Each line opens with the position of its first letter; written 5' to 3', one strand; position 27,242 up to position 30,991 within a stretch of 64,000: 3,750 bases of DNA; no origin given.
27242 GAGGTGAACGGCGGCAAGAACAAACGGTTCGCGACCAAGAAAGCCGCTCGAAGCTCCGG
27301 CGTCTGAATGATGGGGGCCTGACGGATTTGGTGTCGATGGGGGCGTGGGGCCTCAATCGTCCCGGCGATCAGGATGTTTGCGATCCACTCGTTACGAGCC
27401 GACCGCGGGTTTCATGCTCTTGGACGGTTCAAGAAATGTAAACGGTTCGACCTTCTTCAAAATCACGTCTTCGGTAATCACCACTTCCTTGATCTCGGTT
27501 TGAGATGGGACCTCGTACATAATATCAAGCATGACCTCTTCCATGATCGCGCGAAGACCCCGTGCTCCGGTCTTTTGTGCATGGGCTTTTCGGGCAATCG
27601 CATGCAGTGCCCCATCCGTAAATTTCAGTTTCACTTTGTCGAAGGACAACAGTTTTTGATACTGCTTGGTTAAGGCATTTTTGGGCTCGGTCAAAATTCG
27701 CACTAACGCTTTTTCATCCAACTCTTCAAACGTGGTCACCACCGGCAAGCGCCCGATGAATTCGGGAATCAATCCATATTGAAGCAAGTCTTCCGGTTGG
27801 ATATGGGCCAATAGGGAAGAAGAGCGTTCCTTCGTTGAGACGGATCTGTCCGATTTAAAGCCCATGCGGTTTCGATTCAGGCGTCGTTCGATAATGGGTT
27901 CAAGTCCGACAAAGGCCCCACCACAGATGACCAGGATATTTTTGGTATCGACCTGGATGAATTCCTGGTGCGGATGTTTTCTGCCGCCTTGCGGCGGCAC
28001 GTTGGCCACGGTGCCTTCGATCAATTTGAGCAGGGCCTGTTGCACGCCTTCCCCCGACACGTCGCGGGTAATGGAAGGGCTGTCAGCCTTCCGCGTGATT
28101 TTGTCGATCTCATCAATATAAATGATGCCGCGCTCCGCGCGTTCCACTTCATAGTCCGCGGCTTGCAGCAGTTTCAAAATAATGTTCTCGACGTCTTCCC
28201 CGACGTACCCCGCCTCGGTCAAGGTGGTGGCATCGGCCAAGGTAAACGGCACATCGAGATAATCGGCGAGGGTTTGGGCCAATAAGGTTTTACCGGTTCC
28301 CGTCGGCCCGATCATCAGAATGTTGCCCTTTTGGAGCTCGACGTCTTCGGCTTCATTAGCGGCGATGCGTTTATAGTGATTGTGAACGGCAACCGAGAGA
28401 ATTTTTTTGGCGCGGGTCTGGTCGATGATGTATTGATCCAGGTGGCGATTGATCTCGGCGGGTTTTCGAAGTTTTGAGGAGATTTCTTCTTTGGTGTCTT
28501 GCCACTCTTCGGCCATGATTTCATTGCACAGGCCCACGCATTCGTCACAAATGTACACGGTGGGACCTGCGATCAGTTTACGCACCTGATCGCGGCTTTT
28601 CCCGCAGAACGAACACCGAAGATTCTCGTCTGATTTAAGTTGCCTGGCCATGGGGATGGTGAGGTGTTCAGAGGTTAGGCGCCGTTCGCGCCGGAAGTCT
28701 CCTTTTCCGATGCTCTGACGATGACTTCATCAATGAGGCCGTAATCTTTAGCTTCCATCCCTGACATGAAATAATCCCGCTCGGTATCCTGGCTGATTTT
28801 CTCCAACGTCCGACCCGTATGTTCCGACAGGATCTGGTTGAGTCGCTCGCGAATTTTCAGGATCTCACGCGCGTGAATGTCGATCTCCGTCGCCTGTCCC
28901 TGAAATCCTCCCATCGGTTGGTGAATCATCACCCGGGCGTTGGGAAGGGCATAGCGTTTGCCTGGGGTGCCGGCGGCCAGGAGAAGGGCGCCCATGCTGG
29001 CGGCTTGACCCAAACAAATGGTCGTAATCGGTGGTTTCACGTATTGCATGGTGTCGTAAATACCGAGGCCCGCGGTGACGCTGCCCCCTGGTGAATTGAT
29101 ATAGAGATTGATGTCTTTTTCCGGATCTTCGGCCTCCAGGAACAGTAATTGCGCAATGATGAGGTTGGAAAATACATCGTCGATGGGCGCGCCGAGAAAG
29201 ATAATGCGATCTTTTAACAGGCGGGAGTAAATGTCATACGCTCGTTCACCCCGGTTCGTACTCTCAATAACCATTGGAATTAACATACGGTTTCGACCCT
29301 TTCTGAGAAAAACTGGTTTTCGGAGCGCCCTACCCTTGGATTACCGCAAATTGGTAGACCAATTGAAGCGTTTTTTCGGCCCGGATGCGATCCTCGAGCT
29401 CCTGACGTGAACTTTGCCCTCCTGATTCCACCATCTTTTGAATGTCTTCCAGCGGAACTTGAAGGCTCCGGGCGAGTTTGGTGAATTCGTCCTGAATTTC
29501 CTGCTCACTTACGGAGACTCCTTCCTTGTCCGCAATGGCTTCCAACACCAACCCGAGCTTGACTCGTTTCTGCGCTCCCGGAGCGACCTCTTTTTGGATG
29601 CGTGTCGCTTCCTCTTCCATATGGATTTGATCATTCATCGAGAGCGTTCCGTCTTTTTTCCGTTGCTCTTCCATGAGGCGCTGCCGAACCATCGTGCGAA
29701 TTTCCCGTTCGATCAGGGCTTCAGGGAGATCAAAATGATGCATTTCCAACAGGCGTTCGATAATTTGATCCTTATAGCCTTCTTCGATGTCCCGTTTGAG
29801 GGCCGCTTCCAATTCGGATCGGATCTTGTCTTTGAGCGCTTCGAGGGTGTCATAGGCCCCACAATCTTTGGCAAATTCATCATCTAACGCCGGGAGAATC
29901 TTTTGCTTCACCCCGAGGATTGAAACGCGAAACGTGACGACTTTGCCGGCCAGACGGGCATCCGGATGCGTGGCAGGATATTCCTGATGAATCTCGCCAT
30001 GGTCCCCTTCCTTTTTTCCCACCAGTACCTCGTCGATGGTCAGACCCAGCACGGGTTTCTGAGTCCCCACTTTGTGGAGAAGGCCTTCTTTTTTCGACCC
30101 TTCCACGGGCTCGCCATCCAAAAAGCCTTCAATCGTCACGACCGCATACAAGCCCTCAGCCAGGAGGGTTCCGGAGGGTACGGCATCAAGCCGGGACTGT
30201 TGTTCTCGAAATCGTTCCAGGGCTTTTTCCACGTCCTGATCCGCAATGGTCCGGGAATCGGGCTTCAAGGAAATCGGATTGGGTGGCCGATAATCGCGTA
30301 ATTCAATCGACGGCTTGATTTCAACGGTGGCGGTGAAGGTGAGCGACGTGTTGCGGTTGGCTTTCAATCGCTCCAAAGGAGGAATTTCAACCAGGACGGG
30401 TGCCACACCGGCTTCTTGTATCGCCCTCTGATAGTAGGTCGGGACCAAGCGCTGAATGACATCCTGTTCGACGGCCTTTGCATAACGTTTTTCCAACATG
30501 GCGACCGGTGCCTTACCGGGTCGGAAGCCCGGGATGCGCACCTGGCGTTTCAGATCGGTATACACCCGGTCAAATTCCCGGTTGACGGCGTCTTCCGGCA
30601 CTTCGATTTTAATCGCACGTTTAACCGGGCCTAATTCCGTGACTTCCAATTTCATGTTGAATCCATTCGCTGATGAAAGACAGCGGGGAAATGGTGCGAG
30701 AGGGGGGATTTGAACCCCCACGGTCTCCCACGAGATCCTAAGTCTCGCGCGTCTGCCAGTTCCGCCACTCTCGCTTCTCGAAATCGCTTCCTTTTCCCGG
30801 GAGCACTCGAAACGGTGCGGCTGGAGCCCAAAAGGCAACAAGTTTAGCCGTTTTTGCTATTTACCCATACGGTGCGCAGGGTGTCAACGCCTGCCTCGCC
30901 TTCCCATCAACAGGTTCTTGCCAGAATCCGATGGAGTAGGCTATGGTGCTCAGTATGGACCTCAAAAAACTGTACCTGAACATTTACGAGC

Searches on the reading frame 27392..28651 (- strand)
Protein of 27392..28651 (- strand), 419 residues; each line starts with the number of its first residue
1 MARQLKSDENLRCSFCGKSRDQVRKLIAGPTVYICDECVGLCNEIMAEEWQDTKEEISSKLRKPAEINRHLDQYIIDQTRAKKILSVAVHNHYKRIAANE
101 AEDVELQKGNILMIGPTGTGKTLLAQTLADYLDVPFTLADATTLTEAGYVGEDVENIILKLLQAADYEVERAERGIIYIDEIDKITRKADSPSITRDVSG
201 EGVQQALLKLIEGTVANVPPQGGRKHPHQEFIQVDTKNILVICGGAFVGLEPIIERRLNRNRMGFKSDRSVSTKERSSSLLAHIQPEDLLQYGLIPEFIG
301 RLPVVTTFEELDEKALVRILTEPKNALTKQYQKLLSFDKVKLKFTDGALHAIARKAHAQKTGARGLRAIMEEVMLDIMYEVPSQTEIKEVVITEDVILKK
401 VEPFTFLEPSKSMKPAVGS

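Call 12: search_protein_families(library=pfam, proteins=[window:27392-28651:-], max_evalue=0.01)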
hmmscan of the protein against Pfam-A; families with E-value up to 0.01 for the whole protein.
window:27392-28651:- (419 aa): 15 families
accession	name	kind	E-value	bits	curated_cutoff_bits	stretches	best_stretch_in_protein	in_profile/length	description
PF07724.20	AAA_2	-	4.1e-35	121.7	27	1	107-304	2-165/166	AAA domain (Cdc48 subfamily)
PF06689.19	zf-C4_ClpX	-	2.8e-20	72.4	27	1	12-48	2-39/39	ClpX C4-type zinc finger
PF00004.35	AAA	-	2.9e-16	60.5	21.2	1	111-243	1-106/131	ATPase family associated with various cellular activities (AAA)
PF10431.15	ClpB_D2-small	-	7.2e-12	45.6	21.9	1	311-389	1-75/81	C-terminal, D2-small domain, of ClpB protein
PF07728.20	AAA_5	-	1.3e-05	25.7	22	1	110-187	1-80/139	AAA domain (dynein-related subfamily)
PF01078.27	Mg_chelatase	-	1.4e-05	25.1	20.3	1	110-132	24-46/207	Magnesium chelatase, subunit ChlI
PF13401.12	AAA_22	-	2e-05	25.3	27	1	107-186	4-97/130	AAA domain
PF05496.18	RuvB_N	-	6.4e-05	23.2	27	1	70-189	5-100/159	Holliday junction DNA helicase RuvB P-loop domain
PF00158.32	Sigma54_activat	-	0.00011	22.3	20.2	0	97-129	11-43/168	Sigma-54 interaction domain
PF00493.29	MCM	-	0.00098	18.7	23.3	1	67-188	18-136/224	MCM P-loop domain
PF13173.12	AAA_14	-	0.0026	18.2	27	1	110-187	4-76/129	AAA domain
PF20720.3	nSTAND3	-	0.0034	17.5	27.2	0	98-132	7-41/155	Novel STAND NTPase 3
PF01695.23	IstB_IS21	-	0.0052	16.7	24.1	1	107-129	91-113/238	IstB-like ATP binding protein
PF12775.13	AAA_7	-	0.0055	16.7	25.8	0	108-133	33-58/181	P-loop containing dynein motor region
PF14532.12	Sigma54_activ_2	-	0.0084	16.8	25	0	102-188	15-84/138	Sigma-54 interaction domain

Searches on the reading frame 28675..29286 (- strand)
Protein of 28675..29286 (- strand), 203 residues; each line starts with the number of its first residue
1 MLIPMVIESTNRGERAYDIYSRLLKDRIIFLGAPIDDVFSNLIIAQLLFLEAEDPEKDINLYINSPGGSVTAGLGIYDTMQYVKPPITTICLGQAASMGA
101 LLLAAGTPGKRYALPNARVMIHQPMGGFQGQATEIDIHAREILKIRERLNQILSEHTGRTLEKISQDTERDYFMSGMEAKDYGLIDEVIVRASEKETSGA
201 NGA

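Call 12: search_protein_families(library=pfam, proteins=[window:28675-29286:-], max_evalue=0.01)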
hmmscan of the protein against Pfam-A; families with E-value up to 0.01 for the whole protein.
window:28675-29286:- (203 aa): 2 families
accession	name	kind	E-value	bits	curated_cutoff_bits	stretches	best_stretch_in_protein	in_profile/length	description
PF00574.28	CLP_protease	-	7.3e-89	296.9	20.2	1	12-190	2-180/182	Clp protease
PF25145.1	NfeD1b_N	-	0.0044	17.1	40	1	56-102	31-77/189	NfeD1b, N-terminal domain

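Call 19: find_encoding_contigs(protein=window:28675-29286:-, flank=10000, max_places=10)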
Protein window:28675-29286:- (203 aa): 14 contigs read that carry it; 10 places shown.
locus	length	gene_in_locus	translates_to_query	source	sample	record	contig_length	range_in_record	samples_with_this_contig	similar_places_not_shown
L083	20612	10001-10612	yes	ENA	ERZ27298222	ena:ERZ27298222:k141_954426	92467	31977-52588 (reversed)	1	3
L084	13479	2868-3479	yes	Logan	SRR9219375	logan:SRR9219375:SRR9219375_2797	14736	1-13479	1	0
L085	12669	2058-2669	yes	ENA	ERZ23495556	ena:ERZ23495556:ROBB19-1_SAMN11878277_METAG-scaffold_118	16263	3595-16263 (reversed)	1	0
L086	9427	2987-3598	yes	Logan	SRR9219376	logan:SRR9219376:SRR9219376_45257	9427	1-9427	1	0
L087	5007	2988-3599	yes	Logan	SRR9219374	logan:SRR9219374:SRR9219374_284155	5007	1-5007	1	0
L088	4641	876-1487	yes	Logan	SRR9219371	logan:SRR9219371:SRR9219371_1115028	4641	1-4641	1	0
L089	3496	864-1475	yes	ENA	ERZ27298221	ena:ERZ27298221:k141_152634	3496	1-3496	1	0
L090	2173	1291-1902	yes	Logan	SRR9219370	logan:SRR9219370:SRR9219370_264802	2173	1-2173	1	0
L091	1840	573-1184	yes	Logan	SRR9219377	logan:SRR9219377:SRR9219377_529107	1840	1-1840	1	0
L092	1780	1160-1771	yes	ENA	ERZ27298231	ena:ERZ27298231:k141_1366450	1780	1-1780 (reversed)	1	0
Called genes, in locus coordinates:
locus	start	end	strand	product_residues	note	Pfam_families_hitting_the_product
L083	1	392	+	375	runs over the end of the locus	PF00890:FAD_binding_2 (faint), PF01266:DAO (faint), PF03486:HI0933_like (faint), PF07992:Pyr_redox_2, PF12831:FAD_oxidored (faint), PF13450:NAD_binding_8 (faint), PF13738:Pyr_redox_3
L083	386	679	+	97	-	-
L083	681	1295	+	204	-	-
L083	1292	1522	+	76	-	-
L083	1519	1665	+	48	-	-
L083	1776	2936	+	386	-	-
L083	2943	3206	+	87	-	-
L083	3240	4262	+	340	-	PF00490:ALAD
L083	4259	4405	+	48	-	-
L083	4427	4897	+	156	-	PF01502:PRA-CH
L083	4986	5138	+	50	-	PF02374:ArsA_ATPase (weak), PF07015:VirC1 (weak), PF09140:MipZ (weak), PF10609:ParA (weak), PF13614:AAA_31, PF01656:CbiA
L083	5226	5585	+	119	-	-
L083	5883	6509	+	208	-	PF02552:CO_dh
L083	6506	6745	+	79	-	-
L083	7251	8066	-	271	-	-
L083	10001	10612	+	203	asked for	PF00574:CLP_protease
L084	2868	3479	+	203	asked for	PF00574:CLP_protease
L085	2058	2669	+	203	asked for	PF00574:CLP_protease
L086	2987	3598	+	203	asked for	PF00574:CLP_protease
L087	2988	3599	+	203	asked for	PF00574:CLP_protease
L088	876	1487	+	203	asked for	PF00574:CLP_protease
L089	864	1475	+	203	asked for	PF00574:CLP_protease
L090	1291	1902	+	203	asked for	PF00574:CLP_protease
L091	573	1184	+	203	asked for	PF00574:CLP_protease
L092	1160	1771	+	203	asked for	PF00574:CLP_protease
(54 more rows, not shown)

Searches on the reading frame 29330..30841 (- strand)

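Call 12: search_protein_families(library=pfam, proteins=[window:29330-30841:-], max_evalue=0.01)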
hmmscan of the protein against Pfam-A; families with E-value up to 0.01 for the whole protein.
window:29330-30841:- (503 aa): 2 families
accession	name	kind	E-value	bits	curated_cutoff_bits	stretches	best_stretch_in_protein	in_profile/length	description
PF05697.18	Trigger_N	-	1.8e-35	122.8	22.2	1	63-210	1-143/144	Bacterial trigger factor protein (TF)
PF05698.19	Trigger_C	-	7.6e-35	120.8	22.7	1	332-495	1-160/162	Bacterial trigger factor protein (TF) C-terminus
